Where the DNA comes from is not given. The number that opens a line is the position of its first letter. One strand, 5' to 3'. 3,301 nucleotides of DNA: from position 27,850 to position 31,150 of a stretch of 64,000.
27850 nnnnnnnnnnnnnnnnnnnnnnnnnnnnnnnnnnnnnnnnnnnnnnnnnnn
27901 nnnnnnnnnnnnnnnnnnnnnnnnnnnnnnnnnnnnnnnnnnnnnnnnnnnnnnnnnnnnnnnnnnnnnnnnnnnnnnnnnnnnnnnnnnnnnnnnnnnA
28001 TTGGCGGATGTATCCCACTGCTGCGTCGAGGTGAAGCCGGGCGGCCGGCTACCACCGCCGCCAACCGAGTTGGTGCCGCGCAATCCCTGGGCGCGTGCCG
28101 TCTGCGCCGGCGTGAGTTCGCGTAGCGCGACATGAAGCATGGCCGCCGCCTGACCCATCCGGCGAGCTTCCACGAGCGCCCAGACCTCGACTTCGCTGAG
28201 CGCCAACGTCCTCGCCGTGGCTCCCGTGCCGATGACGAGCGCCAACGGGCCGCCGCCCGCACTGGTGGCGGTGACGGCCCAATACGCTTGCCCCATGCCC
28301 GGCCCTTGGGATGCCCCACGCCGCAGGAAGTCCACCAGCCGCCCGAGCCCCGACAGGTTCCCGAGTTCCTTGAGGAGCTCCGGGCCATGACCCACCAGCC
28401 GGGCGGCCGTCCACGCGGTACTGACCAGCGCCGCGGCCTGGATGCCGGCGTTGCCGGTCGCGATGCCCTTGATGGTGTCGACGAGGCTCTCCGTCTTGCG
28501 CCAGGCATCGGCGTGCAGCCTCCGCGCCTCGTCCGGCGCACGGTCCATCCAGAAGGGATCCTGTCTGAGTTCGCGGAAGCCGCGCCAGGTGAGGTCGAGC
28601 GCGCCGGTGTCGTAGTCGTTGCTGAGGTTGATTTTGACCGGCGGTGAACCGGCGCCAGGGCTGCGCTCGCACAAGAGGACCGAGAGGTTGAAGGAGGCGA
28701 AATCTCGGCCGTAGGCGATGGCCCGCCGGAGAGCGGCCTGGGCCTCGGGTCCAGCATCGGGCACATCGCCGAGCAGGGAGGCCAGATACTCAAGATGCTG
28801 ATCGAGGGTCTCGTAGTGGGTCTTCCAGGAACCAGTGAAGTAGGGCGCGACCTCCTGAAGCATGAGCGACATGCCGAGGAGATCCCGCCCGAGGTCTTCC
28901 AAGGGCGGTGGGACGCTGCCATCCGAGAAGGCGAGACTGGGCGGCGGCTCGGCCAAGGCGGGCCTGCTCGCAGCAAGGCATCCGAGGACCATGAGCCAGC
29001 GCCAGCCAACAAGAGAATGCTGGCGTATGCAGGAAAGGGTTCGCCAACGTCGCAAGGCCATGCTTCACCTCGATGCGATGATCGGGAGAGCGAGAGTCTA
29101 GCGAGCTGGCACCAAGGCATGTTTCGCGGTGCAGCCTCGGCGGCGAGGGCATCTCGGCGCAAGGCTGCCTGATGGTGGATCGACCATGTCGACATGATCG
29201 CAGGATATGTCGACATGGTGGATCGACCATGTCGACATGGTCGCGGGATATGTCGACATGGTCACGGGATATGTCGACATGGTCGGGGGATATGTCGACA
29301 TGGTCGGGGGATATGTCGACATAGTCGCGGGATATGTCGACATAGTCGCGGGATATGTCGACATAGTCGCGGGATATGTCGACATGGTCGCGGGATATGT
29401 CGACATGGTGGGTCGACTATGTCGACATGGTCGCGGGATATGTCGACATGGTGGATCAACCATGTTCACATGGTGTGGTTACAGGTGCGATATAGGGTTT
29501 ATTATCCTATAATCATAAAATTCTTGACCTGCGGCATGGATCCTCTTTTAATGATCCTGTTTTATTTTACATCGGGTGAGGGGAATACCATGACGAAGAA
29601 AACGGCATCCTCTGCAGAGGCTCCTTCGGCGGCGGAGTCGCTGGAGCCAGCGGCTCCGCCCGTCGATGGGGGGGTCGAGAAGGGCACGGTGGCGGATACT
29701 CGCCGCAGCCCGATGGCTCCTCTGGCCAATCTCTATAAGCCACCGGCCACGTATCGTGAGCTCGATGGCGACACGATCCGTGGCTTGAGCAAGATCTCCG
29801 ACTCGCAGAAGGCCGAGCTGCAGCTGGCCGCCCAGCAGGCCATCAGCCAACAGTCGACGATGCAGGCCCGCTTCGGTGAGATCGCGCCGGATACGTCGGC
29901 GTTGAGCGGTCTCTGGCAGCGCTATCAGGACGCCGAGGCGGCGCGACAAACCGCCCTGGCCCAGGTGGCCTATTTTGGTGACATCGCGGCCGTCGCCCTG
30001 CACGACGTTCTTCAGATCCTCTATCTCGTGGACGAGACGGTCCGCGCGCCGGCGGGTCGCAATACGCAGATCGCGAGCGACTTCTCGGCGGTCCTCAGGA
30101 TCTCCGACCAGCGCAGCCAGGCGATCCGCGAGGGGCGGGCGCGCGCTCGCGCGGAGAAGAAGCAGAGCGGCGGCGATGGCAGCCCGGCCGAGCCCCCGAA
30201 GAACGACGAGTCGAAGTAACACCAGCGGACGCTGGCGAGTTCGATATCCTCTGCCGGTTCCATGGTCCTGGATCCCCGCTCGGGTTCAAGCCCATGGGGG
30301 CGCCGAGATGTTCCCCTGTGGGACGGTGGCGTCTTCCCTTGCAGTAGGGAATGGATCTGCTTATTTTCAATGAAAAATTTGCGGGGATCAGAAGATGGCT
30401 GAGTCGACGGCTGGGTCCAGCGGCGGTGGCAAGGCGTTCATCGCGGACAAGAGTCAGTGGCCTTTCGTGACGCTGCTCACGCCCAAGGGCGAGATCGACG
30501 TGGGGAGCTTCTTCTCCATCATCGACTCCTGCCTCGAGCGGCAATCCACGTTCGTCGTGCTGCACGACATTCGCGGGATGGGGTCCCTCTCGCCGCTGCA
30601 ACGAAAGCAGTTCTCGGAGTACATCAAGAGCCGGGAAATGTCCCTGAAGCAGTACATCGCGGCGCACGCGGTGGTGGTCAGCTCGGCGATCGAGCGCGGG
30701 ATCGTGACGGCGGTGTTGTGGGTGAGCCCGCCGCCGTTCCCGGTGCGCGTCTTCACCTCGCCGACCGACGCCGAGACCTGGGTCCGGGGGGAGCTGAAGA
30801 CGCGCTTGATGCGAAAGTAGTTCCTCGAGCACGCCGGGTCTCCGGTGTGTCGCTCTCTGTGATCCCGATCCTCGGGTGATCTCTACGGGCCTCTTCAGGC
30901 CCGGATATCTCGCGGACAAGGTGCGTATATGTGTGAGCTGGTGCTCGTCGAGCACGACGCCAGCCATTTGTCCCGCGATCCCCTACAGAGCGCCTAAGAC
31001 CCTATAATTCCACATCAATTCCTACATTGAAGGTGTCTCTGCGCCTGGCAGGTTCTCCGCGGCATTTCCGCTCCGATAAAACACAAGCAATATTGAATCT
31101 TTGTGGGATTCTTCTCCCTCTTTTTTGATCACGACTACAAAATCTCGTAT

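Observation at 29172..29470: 21-bp tandem array (~14 units) with an embedded 10-bp palindrome immediately upstream of the toxin leader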

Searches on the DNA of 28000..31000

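Call 74: search_rna_families(source=window, start=28000, end=31000, threshold=evalue, max_evalue=1)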
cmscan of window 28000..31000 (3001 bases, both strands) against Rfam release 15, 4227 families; matches with E-value up to 1: 8.
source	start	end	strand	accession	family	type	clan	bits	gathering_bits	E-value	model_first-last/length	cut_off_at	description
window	29208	29300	+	RF03729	mir-2363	Gene; miRNA;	-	24.9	90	0.16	1-72/72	no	mir-2363 microRNA precursor family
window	29354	29429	+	RF04160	MIR868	Gene; miRNA;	-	24.6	200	0.071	55-135/194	no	MIR868 microRNA precursor family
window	29621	29671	-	RF02000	MIR1846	Gene; miRNA;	-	24.5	77.5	0.11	29-84/110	no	MIR1846 microRNA precursor family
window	28937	29010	-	RF03924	mir-1228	Gene; miRNA;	-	23.4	88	0.94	1-73/73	no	mir-1228 microRNA precursor family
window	29208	29279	-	RF03729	mir-2363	Gene; miRNA;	-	23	90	0.5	1-72/72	no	mir-2363 microRNA precursor family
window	29604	29690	+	RF02000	MIR1846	Gene; miRNA;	-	21.2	77.5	0.88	1-110/110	no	MIR1846 microRNA precursor family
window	29365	29438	+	RF03684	mir-1990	Gene; miRNA;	-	21.1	63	0.16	1-75/75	no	mir-1990 microRNA precursor family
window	29312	29386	-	RF00785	mir-90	Gene; miRNA;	-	21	68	0.5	1-84/84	no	mir-90 microRNA precursor family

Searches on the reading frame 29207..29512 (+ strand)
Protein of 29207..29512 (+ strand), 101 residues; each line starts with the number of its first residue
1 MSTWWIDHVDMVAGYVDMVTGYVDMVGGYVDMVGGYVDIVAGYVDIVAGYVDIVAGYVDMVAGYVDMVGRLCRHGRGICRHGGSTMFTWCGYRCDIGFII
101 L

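Call 10: search_protein_families(library=pfam, proteins=[window:29207-29512:+], max_evalue=0.01)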
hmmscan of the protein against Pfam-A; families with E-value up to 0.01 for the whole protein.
window:29207-29512:+ (101 aa): 2 families
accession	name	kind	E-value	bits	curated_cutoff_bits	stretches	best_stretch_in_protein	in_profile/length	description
PF21300.2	LbR_Ice_bind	-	0.0016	18.9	30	1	11-65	38-92/97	Grass antifreeze beta roll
PF20808.2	MINT_RAM7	-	0.0035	18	108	1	9-65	46-102/110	Msx2-interacting protein, RAM7 domain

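Call 97: find_homologous_proteins(query=window:29207-29512:+, max_evalue=0.001)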
Query window:29207-29512:+: 1709 candidates shared short words with the query, none scored E <= 0.001.
